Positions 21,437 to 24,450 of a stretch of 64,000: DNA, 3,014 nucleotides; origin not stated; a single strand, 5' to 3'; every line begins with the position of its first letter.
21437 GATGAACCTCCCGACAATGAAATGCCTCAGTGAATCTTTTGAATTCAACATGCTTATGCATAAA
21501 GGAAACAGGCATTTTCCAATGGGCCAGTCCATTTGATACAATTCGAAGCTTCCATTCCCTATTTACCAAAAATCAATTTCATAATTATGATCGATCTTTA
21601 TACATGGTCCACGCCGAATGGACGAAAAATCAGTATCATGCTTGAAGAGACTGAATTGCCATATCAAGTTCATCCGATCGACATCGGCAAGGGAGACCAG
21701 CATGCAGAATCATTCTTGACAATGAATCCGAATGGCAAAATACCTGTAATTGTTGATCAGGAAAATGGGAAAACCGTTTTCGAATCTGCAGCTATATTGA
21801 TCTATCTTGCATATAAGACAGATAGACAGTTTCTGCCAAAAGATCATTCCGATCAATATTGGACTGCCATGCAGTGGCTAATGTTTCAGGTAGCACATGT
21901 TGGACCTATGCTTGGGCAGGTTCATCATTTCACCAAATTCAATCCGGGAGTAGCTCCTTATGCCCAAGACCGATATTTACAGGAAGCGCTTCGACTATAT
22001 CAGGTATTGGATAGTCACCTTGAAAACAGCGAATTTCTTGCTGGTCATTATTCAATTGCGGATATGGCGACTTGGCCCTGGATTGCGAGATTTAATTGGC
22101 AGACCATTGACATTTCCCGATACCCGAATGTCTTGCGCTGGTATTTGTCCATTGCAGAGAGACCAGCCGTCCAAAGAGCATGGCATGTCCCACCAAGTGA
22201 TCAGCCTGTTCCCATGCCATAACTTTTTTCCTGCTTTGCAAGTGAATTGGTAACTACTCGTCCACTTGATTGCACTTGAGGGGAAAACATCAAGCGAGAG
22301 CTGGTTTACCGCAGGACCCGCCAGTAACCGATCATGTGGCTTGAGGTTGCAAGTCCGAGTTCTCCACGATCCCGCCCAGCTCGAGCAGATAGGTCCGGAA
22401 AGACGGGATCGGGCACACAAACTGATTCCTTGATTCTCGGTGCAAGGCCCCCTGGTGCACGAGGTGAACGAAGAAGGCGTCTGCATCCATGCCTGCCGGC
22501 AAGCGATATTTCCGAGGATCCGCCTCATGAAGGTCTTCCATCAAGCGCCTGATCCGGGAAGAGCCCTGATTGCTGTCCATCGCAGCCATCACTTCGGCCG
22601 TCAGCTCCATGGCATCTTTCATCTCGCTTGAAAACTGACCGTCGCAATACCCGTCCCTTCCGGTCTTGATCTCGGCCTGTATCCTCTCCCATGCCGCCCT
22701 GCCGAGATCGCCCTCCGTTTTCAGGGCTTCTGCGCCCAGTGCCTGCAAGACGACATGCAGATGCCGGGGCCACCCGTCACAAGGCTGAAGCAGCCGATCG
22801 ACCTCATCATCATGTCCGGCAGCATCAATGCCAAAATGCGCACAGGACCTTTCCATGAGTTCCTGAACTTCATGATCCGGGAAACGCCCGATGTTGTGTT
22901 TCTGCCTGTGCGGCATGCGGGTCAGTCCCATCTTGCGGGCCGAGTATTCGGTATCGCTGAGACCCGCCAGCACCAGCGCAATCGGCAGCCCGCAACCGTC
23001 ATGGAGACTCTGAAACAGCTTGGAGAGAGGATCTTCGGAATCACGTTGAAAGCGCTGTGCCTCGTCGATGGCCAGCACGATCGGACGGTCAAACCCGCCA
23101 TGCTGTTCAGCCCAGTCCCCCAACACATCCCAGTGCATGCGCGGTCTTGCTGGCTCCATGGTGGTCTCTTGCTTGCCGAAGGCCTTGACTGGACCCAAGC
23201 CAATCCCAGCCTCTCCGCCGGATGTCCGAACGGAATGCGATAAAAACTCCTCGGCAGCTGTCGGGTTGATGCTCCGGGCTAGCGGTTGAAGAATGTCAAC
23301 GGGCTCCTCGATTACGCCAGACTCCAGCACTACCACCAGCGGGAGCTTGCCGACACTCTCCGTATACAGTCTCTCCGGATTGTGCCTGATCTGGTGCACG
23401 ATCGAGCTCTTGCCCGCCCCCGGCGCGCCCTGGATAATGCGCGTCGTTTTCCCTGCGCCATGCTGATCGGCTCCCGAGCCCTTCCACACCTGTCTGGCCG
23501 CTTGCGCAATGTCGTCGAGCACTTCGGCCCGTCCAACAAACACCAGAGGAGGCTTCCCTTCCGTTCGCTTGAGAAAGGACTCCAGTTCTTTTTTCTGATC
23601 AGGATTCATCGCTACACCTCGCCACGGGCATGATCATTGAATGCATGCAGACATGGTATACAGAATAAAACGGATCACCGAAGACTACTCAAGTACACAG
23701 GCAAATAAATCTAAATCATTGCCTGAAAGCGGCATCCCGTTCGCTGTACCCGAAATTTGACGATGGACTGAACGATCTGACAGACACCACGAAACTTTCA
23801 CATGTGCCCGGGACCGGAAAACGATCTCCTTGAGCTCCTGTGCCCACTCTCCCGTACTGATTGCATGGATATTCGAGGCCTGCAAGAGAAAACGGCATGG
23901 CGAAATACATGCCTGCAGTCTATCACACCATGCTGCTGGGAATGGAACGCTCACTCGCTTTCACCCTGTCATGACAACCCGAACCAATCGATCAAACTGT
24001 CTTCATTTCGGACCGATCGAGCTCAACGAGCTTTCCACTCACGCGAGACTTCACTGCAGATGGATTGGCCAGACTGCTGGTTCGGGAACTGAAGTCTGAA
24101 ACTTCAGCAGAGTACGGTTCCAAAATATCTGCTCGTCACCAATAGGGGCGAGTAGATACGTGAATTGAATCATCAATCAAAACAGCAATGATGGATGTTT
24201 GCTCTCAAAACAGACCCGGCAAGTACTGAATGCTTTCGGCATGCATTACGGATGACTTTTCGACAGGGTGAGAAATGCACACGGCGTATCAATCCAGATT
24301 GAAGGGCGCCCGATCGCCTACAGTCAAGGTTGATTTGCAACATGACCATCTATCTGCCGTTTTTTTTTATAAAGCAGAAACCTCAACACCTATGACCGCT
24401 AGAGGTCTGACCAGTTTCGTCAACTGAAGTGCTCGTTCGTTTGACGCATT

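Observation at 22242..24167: Transposase-less, IS66-type cassette with perfect 8-bp target duplication that carries only an ORC/Cdc6-like AAA+ ATPase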

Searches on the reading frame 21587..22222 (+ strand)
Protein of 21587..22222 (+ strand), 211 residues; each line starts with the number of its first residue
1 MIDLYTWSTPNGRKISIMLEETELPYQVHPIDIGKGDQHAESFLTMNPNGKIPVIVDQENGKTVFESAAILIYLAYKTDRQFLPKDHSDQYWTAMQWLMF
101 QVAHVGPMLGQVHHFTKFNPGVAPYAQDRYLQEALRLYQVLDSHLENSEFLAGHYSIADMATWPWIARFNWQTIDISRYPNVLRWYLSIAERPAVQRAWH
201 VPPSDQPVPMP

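Call 68: find_encoding_contigs(protein=window:21587-22222:+, flank=4000, max_places=8)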
Protein window:21587-22222:+ (211 aa): 3 contigs read that carry it; 2 places shown.
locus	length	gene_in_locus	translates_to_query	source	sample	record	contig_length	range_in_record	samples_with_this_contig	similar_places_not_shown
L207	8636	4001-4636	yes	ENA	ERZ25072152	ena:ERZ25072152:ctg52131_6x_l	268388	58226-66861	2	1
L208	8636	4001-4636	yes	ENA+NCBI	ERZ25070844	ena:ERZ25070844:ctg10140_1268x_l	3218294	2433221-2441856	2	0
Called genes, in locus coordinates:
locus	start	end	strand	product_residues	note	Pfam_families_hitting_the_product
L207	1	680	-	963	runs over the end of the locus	PF00580:UvrD-helicase (faint), PF01443:Viral_helicase1 (faint), PF02562:PhoH (faint), PF13245:AAA_19 (faint)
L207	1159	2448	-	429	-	PF02746:MR_MLE_N, PF13378:MR_MLE_C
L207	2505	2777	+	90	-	PF01266:DAO, PF13450:NAD_binding_8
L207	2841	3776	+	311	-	PF01266:DAO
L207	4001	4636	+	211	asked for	PF02798:GST_N, PF13417:GST_N_3, PF13409:GST_N_2, PF00043:GST_C (weak), PF13410:GST_C_2 (weak)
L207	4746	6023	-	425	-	PF13191:AAA_16 (weak), PF13401:AAA_22 (faint)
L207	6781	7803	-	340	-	PF01636:APH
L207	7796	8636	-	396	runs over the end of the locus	PF02771:Acyl-CoA_dh_N, PF02770:Acyl-CoA_dh_M, PF00441:Acyl-CoA_dh_1, PF08028:Acyl-CoA_dh_2 (weak)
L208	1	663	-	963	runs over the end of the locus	PF00580:UvrD-helicase (faint), PF01443:Viral_helicase1 (faint), PF13245:AAA_19 (faint)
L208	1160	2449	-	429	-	PF02746:MR_MLE_N, PF13378:MR_MLE_C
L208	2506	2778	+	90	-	PF01266:DAO, PF13450:NAD_binding_8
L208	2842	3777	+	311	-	PF01266:DAO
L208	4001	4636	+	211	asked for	PF02798:GST_N, PF13417:GST_N_3, PF13409:GST_N_2, PF00043:GST_C (weak), PF13410:GST_C_2 (weak)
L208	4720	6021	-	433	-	PF13191:AAA_16, PF13401:AAA_22 (weak)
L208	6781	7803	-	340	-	PF01636:APH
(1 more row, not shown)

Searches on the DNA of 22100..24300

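Call 32: search_rna_families(source=window, start=22100, end=24300, threshold=evalue, max_evalue=1)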
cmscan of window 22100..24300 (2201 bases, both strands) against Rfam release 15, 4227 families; matches with E-value up to 1: 0.
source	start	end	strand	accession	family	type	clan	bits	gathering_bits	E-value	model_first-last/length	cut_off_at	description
